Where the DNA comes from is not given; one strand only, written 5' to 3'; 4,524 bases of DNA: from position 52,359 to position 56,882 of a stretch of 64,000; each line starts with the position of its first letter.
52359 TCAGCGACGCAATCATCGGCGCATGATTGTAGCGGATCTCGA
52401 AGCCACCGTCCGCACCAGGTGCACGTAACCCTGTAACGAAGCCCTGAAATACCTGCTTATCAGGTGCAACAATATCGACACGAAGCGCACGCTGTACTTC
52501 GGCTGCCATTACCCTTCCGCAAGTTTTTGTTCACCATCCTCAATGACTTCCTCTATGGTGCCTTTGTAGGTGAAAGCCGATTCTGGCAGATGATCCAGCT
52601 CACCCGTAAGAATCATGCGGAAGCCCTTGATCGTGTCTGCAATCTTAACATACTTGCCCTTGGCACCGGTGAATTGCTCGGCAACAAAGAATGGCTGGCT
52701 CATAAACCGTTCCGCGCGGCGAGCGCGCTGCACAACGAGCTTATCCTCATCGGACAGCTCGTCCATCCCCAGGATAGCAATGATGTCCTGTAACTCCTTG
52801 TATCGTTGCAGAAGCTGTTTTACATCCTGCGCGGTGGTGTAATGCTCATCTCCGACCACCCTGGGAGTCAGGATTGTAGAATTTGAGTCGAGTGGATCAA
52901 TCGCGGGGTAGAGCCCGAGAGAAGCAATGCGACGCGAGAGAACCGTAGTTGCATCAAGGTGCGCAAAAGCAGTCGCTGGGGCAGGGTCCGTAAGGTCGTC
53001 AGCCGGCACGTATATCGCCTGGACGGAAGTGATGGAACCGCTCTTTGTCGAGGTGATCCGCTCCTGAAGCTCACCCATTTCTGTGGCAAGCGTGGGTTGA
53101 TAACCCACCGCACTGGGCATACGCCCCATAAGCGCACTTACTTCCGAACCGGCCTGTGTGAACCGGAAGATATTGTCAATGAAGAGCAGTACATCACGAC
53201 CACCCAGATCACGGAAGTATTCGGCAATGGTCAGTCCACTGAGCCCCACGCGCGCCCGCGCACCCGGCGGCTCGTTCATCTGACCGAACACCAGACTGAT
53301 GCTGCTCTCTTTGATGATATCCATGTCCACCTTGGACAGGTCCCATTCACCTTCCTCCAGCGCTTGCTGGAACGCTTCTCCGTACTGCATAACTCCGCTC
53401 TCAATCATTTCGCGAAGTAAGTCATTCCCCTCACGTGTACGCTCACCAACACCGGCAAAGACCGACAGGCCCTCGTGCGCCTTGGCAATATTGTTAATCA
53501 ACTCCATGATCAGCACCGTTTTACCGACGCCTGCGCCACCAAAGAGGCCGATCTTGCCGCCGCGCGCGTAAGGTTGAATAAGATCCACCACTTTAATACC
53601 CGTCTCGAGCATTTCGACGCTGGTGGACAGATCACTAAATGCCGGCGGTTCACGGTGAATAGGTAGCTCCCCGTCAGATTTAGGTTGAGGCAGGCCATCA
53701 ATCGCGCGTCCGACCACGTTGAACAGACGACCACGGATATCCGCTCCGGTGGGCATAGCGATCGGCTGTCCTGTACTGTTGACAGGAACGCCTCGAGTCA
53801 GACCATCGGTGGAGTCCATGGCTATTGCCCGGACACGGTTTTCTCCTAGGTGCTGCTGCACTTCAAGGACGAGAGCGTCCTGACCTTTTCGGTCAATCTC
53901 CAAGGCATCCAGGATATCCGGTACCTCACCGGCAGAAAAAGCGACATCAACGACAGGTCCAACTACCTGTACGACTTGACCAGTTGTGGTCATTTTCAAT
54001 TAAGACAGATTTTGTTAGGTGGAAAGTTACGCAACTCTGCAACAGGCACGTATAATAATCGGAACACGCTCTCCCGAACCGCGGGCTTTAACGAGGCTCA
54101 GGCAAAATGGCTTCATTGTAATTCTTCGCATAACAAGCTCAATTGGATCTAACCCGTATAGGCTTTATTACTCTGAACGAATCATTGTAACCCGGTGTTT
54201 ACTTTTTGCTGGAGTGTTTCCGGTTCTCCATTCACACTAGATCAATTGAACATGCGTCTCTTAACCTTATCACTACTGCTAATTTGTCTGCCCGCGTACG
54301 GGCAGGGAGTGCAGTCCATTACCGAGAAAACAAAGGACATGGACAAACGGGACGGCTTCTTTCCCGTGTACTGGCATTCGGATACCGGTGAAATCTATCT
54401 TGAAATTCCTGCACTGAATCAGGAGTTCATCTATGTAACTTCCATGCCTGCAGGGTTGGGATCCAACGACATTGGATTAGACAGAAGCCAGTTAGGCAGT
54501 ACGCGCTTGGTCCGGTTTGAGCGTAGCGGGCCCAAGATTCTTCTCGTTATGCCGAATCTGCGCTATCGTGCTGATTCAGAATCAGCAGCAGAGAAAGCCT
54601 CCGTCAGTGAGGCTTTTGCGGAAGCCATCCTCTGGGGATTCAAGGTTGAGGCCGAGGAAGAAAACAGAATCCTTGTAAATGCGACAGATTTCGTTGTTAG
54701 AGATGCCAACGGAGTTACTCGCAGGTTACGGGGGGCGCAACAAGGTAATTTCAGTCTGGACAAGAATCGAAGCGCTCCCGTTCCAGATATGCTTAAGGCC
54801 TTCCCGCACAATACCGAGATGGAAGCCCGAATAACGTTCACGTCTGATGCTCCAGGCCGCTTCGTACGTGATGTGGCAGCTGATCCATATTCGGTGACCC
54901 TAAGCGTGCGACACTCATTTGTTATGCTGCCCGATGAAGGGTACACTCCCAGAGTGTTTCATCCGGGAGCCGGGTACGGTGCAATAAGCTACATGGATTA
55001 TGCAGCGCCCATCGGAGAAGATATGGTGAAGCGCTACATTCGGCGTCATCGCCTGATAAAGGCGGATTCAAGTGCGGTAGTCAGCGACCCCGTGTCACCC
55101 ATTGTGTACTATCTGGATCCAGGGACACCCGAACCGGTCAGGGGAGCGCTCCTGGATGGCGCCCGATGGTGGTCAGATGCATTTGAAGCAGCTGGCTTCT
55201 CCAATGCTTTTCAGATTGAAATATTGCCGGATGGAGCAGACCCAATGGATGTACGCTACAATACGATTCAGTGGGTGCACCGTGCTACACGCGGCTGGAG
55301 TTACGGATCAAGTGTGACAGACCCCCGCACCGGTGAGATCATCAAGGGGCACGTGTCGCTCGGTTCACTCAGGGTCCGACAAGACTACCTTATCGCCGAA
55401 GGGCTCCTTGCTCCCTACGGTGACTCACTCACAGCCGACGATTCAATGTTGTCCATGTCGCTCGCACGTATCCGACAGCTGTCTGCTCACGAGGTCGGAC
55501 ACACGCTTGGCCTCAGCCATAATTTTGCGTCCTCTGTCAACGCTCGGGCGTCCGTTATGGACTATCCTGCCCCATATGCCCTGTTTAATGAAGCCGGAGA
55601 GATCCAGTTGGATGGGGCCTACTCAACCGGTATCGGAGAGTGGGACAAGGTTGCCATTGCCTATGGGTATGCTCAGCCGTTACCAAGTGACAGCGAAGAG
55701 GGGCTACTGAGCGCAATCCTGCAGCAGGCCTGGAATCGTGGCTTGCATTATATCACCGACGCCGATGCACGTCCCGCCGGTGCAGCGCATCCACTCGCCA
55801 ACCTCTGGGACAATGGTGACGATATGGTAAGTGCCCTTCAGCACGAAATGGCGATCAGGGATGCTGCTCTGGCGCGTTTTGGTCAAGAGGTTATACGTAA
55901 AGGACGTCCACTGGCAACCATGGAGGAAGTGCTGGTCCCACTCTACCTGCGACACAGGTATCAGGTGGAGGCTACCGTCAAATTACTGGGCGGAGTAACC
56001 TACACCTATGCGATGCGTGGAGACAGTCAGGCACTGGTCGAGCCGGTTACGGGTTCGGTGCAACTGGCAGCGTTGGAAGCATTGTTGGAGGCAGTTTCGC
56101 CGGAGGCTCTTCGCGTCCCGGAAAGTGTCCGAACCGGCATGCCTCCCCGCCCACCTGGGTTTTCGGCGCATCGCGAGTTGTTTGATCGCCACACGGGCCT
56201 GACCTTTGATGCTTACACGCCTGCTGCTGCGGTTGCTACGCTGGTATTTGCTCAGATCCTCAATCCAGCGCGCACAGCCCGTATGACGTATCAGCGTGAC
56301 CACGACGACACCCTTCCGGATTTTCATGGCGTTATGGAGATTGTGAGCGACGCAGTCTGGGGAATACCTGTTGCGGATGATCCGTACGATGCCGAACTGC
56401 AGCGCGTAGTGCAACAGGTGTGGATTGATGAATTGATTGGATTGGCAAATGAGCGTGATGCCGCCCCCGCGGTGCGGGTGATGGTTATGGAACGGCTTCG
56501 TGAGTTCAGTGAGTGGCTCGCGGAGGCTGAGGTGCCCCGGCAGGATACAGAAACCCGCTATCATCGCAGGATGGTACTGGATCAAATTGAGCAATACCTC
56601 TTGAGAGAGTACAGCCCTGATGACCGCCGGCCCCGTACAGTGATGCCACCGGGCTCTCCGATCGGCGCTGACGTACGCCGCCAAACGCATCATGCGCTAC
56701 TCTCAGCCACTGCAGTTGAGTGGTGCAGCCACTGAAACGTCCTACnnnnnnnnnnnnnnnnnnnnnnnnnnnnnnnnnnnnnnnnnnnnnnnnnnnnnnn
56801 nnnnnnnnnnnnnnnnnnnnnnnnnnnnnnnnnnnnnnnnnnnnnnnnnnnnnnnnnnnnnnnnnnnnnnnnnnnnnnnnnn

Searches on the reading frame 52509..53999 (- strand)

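Call 47: search_protein_families(library=pfam, proteins=[window:52509-53999:-], max_evalue=0.001)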
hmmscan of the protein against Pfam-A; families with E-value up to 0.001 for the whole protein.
window:52509-53999:- (496 aa): 3 families
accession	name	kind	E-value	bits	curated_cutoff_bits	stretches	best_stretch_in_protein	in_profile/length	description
PF00006.31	ATP-synt_ab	-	3.4e-65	220.1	29.5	1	134-374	1-213/213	ATP synthase alpha/beta family, nucleotide-binding domain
PF02874.29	ATP-synt_ab_N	-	4.2e-20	72.5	20.9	1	9-77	1-69/69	ATP synthase alpha/beta family, beta-barrel domain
PF22919.1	ATP-synt_VA_C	-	1.6e-16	60.6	24.7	1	380-457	6-85/101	C-terminal domain of V and A type ATP synthase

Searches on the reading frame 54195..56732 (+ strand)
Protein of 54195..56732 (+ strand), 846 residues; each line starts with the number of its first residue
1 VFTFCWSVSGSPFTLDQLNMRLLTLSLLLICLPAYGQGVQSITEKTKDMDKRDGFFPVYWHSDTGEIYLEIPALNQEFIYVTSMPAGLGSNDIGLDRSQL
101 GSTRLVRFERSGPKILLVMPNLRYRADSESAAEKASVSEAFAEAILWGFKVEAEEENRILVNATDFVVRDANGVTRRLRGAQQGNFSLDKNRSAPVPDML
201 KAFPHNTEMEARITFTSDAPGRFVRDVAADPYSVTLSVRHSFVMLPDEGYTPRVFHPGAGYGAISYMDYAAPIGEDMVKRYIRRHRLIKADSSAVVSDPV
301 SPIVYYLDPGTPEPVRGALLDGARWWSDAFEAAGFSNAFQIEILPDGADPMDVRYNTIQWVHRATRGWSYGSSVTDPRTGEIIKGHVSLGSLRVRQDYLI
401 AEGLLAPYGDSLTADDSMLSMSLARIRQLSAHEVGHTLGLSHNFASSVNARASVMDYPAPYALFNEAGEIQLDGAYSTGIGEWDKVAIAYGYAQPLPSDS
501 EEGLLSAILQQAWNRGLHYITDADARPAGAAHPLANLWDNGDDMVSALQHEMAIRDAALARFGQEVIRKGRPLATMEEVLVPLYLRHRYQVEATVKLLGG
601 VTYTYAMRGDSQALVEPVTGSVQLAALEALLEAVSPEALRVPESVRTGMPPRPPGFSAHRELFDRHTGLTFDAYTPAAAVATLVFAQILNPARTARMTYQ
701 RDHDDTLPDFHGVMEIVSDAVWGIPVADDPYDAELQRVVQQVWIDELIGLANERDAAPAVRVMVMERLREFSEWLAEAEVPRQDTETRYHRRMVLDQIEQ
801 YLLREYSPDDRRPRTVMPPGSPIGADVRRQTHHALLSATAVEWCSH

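Call 3: search_protein_families(library=pfam, proteins=[window:54195-56732:+], max_evalue=0.1)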
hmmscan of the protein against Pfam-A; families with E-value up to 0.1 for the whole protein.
window:54195-56732:+ (846 aa): 7 families
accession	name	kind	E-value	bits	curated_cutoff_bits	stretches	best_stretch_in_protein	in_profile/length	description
PF16313.11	DUF4953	-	1.2e-62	212.4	24.2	1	418-723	5-311/316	Met-zincin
PF17148.9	DUF5117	-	1.8e-36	126.2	27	1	100-288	3-187/189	Domain of unknown function (DUF5117)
PF17162.9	DUF5118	-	4.2e-08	33.3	27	1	43-86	5-49/50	Domain of unknown function (DUF5118)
PF00413.30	Peptidase_M10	-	0.0082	16.5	24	1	425-445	107-127/159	Matrixin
PF13688.12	Reprolysin_5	-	0.011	16.4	27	1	424-448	139-163/196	Metallo-peptidase family M12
PF13583.11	Reprolysin_4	-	0.021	14.9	22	1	429-449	138-158/203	Metallo-peptidase family M12B Reprolysin-like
PF13574.12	Reprolysin_2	-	0.034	14.4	27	1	425-452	124-151/195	Metallo-peptidase family M12B Reprolysin-like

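Call 17: find_related_loci(query=window:54195-56732:+, collection=genome_contigs, flank=8000)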
Query window:54195-56732:+ (846 aa) in genome_contigs; peptide patterns used: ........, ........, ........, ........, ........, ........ (x = any residue, [..] = any of these).
75 stretches matched a pattern; 35 encode a relative of the query (tblastn E <= 1e-3); 35 distinct loci.
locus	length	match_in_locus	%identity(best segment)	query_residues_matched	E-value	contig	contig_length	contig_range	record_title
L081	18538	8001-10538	98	1-846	0e+0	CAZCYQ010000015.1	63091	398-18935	MAG TPA_asm: uncultured Rhodothermaceae bacterium isolate SRP109090_co2_2 genome assembly, contig: NODE_529_length_63091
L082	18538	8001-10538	97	1-846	0e+0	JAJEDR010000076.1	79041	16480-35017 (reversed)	MAG: Rhodothermales bacterium isolate p16x33bins.37 k141_235686, whole genome shotgun sequence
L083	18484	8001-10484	93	19-846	0e+0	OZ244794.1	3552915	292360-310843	MAG: Rhodothermales bacterium isolate 0164749d-39c0-4bbf-b47e-bcd39ac97e09 genome assembly, chromosome: 1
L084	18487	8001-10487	93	18-846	0e+0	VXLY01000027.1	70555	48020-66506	MAG: Rhodothermaceae bacterium isolate SB0661_bin_24 NODE_477_length_70555_cov_104.587277, whole genome shotgun sequence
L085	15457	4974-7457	94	19-846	0e+0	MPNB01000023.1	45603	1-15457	MAG: Rhodothermaceae bacterium bin80 NODE_1358_length_45603_cov_20.0424_ID_2715, whole genome shotgun sequence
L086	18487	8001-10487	93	18-846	0e+0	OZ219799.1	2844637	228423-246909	MAG: Rhodothermales bacterium isolate da3e7c24-c5f3-4507-9669-19e8aa5a93cb genome assembly, chromosome: 1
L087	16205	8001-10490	93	17-846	0e+0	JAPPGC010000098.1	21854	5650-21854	MAG: Bacteroidota bacterium isolate RHO1_bin_46 NODE_3903_length_21854_cov_47.200239, whole genome shotgun sequence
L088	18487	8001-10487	82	20-846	0e+0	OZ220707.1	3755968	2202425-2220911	MAG: Rhodothermales bacterium isolate 73463979-71cf-475a-bf3e-fc0c682d52d1 genome assembly, chromosome: 1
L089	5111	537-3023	82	20-846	0e+0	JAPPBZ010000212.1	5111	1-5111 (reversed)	MAG: Bacteroidetes bacterium isolate IRC3_bin_23 NODE_5254_length_5111_cov_6.55914, whole genome shotgun sequence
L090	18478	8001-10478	80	18-846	0e+0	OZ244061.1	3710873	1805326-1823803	MAG: Rhodothermales bacterium isolate 21fda42b-fcae-4b59-93a0-87e05944a696 genome assembly, chromosome: 1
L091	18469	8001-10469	82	27-846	0e+0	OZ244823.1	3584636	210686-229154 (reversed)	MAG: Rhodothermales bacterium isolate 9ce07578-5119-4228-8939-1a3e4132b483 genome assembly, chromosome: 1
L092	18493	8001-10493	79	13-846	0e+0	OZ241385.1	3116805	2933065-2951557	MAG: Rhodothermales bacterium isolate ca287509-31ff-4378-acd2-cec91d6888d7 genome assembly, chromosome: 1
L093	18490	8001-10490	78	18-846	0e+0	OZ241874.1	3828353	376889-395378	MAG: Rhodothermales bacterium isolate 4d6fa364-bf15-4492-bf93-c3371add2069 genome assembly, chromosome: 1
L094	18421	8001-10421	75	40-846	0e+0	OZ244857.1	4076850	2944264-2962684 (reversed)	MAG: Rhodothermales bacterium isolate e2e955bd-55ea-4ae9-ac84-c634e8e550e8 genome assembly, chromosome: 1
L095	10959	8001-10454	66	33-846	0e+0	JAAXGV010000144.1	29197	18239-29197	MAG: Rhodothermales bacterium isolate Plut_88872 unfiltered_Plut_88872_genomic_contig_1068703, whole genome shotgun sequ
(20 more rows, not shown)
